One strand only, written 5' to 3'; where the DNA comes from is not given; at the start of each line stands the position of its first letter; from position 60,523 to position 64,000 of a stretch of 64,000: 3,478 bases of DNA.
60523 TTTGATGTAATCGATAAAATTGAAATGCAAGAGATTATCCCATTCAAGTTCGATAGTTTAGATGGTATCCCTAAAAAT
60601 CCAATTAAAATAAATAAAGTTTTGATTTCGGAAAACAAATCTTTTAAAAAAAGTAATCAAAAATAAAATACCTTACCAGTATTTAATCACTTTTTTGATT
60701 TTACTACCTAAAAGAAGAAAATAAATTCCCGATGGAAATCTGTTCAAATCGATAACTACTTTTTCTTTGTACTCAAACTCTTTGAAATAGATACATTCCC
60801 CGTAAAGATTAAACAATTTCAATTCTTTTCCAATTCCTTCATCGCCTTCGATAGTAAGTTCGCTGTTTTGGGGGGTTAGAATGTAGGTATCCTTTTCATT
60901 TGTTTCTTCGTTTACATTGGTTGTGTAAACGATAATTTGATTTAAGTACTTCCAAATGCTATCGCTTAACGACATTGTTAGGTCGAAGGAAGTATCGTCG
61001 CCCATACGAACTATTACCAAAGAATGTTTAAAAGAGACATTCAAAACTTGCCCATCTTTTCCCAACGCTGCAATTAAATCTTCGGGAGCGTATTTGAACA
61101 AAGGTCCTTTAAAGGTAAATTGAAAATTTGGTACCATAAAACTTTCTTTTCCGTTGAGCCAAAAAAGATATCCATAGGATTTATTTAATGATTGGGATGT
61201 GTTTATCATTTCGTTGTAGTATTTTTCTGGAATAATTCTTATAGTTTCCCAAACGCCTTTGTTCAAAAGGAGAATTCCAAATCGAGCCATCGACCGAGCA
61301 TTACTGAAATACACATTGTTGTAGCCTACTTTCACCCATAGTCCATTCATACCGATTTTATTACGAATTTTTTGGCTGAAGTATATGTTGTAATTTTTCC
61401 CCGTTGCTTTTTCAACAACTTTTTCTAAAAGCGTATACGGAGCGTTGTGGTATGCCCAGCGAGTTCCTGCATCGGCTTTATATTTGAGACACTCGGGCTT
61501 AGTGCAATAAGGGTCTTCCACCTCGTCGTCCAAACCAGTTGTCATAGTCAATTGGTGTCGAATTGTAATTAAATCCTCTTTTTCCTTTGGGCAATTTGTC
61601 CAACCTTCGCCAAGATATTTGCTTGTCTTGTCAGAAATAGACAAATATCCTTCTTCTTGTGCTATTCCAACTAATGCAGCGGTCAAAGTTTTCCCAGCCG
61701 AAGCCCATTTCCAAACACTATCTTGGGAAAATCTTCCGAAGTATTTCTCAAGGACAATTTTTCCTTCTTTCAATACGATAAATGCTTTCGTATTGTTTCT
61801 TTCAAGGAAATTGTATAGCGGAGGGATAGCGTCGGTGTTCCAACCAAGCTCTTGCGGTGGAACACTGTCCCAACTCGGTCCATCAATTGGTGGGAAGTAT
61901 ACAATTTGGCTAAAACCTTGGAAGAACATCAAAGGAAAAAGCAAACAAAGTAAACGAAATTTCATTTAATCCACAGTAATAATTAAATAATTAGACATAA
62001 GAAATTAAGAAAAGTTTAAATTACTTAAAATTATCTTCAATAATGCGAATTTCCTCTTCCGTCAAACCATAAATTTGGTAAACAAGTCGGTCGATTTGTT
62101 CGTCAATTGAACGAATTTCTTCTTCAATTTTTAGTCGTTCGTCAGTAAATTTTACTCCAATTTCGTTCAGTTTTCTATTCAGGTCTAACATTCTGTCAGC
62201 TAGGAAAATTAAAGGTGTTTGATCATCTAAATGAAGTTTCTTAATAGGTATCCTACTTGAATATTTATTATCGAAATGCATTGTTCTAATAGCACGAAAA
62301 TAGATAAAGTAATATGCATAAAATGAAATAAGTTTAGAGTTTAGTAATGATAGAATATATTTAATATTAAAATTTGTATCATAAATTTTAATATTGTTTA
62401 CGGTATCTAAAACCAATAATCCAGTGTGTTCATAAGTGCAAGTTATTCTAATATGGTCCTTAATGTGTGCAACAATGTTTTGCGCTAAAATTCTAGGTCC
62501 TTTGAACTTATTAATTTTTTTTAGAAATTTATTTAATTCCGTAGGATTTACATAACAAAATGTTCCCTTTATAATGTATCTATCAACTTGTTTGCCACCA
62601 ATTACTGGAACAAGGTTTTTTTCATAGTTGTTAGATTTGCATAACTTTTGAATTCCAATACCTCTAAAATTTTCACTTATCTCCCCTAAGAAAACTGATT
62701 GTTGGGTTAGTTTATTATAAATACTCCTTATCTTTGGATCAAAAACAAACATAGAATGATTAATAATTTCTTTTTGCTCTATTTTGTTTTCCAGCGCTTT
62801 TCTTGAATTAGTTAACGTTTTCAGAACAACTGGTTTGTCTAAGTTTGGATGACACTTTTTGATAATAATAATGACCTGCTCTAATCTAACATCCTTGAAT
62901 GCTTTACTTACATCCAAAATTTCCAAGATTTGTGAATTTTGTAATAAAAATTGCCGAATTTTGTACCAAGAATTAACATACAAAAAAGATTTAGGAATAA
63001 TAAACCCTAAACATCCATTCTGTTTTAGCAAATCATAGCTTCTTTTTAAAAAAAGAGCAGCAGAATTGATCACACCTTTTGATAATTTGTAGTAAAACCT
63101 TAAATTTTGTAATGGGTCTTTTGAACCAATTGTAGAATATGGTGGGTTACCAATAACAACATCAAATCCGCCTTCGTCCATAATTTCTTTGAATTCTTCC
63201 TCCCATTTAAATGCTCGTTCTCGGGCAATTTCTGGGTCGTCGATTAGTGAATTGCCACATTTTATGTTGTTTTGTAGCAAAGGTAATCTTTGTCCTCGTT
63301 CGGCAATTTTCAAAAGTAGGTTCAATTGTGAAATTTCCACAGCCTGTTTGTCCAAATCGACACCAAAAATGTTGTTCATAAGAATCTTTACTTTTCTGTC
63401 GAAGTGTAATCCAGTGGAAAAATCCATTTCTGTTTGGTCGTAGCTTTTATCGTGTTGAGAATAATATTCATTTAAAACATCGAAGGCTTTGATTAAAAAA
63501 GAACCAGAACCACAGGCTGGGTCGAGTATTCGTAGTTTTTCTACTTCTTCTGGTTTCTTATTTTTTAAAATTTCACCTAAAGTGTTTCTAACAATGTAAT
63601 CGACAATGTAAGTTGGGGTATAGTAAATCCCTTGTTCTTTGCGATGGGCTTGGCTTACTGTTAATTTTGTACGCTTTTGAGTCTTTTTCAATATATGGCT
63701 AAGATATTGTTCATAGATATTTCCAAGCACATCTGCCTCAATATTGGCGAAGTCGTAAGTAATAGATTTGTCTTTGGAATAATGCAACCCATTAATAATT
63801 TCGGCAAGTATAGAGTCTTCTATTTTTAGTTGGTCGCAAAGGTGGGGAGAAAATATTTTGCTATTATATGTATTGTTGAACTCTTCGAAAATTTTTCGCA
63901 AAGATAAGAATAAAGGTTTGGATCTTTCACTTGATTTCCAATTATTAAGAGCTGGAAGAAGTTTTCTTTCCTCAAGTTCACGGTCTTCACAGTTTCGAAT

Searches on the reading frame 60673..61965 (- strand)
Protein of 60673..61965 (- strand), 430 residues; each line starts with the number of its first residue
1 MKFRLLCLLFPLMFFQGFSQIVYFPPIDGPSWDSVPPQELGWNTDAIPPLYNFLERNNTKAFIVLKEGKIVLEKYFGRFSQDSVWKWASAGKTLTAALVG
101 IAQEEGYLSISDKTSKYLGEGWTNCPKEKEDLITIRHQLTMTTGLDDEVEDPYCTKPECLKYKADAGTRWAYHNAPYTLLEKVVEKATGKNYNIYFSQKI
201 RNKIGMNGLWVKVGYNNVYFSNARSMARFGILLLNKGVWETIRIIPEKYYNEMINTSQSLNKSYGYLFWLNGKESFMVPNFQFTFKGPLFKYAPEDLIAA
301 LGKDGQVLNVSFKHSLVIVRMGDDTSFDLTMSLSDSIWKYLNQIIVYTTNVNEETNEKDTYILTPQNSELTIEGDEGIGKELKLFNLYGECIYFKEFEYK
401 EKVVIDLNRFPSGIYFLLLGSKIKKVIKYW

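Call 82: search_protein_families(library=pfam, proteins=[window:60673-61965:-], max_evalue=0.001)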
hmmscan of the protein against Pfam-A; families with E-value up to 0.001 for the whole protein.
window:60673-61965:- (430 aa): 2 families
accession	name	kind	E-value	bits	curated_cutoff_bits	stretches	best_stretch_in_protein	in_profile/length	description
PF00144.29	Beta-lactamase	-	9e-29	101.1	27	1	61-271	18-274/329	Beta-lactamase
PF18962.6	Por_Secre_tail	-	1.1e-05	26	27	1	365-426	5-69/75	Secretion system C-terminal sorting domain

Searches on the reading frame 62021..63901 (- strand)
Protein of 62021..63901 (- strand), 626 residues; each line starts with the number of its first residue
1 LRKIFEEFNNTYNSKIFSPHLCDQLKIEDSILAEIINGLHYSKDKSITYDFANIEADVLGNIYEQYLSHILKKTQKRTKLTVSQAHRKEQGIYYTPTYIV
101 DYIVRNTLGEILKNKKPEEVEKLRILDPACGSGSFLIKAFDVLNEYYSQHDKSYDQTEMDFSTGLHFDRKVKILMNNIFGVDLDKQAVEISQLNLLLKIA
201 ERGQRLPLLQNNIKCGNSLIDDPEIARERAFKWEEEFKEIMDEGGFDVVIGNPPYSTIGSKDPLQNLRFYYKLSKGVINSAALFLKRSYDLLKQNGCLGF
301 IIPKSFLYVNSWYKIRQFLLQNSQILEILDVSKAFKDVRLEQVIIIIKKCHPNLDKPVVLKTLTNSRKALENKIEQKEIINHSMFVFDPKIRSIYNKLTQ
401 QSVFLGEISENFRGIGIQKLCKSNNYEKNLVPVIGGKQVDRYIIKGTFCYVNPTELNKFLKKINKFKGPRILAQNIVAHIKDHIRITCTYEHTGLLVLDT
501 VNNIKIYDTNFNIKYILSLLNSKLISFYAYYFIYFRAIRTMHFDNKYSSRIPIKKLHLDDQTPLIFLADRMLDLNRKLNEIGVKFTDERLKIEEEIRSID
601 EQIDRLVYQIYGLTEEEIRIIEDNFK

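Call 50: search_protein_families(library=ncbifam, proteins=[window:62021-63901:-], max_evalue=0.00001)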
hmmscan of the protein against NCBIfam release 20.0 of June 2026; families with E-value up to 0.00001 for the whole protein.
window:62021-63901:- (626 aa): 7 families
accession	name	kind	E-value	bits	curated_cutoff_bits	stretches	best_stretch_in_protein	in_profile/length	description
NF033452.1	BREX_1_MTaseX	exception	7.3e-36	123.5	500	2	116-206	308-386/1210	BREX-1 system adenine-specific DNA-methyltransferase PglX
NF033455.1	BREX_6_MTaseX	exception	2.6e-29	101.5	900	2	102-225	309-431/1319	BREX-6 system adenine-specific DNA-methyltransferase PglX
NF047738.1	antiphage_MADS2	equivalog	3.2e-24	85.2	720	1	2-331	247-544/654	methylation-associated defense system DNA methyltransferase MAD2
NF033454.1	BREX_5_MTaseX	exception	2.1e-23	81.9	900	1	120-202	300-371/1404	BREX-5 system adenine-specific DNA-methyltransferase PglX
TIGR02987.1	met_A_Alw26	exception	6.2e-23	81.3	353.5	2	88-258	1-125/523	Alw26I/Eco31I/Esp3I family type II restriction adenine-specific DNA-methyltransferase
NF033451.1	BREX_2_MTaseX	equivalog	4.5e-20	71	400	1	82-347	187-466/1185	BREX-2 system adenine-specific DNA-methyltransferase PglX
TIGR00497.1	hsdM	equivalog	1.9e-10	40.1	242.75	0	231-378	292-447/515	type I restriction-modification system subunit M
